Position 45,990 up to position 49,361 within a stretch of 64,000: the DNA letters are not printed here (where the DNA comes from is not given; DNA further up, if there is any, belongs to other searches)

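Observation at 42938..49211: Membrane-tethered ECF sigma factor (sigma–TM–CarD_reg fusion) co-transcribed with an intramembrane HExxH metalloprotease and a Kelch protein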

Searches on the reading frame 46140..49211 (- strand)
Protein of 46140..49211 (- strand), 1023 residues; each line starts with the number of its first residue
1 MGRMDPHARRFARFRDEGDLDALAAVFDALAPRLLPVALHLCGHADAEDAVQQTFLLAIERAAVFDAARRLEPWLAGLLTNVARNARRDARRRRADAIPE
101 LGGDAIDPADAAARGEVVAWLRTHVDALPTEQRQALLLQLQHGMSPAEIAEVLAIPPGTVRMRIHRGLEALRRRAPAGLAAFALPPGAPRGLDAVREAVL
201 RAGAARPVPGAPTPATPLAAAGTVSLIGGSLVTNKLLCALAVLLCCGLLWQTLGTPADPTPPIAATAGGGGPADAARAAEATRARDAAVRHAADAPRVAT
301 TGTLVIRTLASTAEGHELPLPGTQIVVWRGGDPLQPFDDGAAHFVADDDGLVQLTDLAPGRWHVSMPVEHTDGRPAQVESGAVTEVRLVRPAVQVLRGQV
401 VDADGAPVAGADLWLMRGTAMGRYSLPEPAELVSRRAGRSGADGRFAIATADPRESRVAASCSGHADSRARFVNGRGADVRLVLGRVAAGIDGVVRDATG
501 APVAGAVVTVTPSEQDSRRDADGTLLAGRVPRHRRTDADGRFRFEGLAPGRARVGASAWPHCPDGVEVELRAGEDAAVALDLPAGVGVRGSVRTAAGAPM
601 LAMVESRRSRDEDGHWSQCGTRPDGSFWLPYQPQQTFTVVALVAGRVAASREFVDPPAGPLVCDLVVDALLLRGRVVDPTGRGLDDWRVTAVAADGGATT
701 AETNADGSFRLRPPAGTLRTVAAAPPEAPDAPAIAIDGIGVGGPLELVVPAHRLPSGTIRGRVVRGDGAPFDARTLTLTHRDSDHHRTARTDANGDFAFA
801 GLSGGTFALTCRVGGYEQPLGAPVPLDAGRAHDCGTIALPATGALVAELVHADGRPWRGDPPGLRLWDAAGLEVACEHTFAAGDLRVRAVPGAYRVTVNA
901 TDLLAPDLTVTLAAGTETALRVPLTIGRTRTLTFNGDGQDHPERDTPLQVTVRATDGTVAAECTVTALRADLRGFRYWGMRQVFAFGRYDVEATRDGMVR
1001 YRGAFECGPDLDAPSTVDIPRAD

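Call 3: search_protein_families(library=pfam, proteins=[window:46140-49211:-], max_evalue=0.01)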
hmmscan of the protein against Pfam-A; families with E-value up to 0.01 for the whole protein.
window:46140-49211:- (1023 aa): 13 families
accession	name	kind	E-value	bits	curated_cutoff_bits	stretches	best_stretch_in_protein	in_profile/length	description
PF13620.12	CarboxypepD_reg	-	6.6e-50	167.8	32.3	4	491-582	2-81/82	Carboxypeptidase regulatory-like domain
PF10670.15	DUF4198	-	2.2e-14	54.5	34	1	500-551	157-200/209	Domain of unknown function (DUF4198)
PF08281.18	Sigma70_r4_2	-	2e-13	50.2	25.7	1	122-171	5-54/54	Sigma-70, region 4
PF13715.12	CarbopepD_reg_2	-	1.2e-11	45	32.2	0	786-818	25-57/88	CarboxypepD_reg-like domain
PF04542.20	Sigma70_r2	-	2.2e-08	34.2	24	1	27-93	2-71/71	Sigma-70 region 2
PF04545.22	Sigma70_r4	-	2.5e-08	33.7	24.1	1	126-172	3-49/50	Sigma-70, region 4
PF00775.27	Dioxygenase_C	-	5.7e-08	32.9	27.3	1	395-453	31-93/182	Dioxygenase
PF17210.9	SdrD_B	-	3.1e-07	31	29.7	0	775-811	28-64/112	SdrD B-like domain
PF17802.7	SpaA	-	8.1e-06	26.3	23.1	0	498-551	11-53/91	Prealbumin-like fold domain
PF02369.22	Big_1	-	0.00041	20.8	34.9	0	491-516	21-46/93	Bacterial Ig-like domain (group 1)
PF13384.12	HTH_23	-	0.00047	20.3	24.6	1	131-166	5-39/50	Homeodomain-like domain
PF25020.1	TTR_TEN1-4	-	0.00073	19.9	27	0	393-417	6-30/86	Teneurin TTR-like domain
PF23193.1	NOMO_3rd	-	0.0022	18.5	27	0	785-810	58-83/120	NOMO third transthyretin-like domain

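Call 4: search_protein_families(library=ncbifam, proteins=[window:46140-49211:-], max_evalue=0.01)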
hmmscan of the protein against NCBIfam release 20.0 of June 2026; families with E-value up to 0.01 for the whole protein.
window:46140-49211:- (1023 aa): 74 families (the best 25 are shown)
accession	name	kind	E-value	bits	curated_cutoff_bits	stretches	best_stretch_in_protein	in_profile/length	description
TIGR02983.1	SigE-fam_strep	subfamily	2.1e-20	73.2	141.55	1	21-176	6-159/162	SigE family RNA polymerase sigma factor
NF007227.0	PRK09645.1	subfamily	5.7e-19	68.7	202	1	16-174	8-169/177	sigma-70 family RNA polymerase sigma factor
NF007223.0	PRK09641.1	equivalog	1e-17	64.6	209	1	10-174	7-183/187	RNA polymerase sigma factor SigW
NF008888.0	PRK11922.1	equivalog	4.2e-17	62.5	204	1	15-174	24-195/231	RNA polymerase sigma factor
TIGR02948.1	SigW_bacill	equivalog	1.1e-16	61.5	243.1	1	9-174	6-183/187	RNA polymerase sigma factor SigW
TIGR02937.1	sigma70-ECF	superfamily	1.6e-16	60.4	42.9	1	22-174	2-164/165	sigma-70 family RNA polymerase sigma factor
NF009164.0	PRK12511.1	equivalog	3e-15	56.2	185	1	44-173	28-157/182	RNA polymerase sigma factor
NF007229.0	PRK09647.1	equivalog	6.4e-15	55.1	265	1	31-173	54-200/220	RNA polymerase sigma factor SigE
NF007225.0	PRK09643.1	equivalog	1.1e-14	54.6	190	1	17-173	23-180/204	RNA polymerase sigma factor SigM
NF009190.0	PRK12538.1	equivalog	1.7e-14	54.1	303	1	33-173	75-217/233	RNA polymerase sigma factor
NF009172.0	PRK12519.1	subfamily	2e-14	53.6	222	1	17-173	25-187/194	RNA polymerase sigma factor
TIGR02985.1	Sig70_bacteroi1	subfamily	3.7e-14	53.2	126.4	1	24-173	4-160/162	RNA polymerase sigma-70 factor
TIGR02989.1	Sig-70_gvs1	subfamily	9.5e-14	51.6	124.55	1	43-172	24-155/158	RNA polymerase sigma-70 factor, Rhodopirellula/Verrucomicrobium family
NF004113.0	PRK05602.1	equivalog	1.1e-13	51.2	208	1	17-173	41-199/211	RNA polymerase sigma factor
NF009166.1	PRK12513.1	equivalog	1.4e-13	51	206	1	12-174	14-185/193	RNA polymerase sigma factor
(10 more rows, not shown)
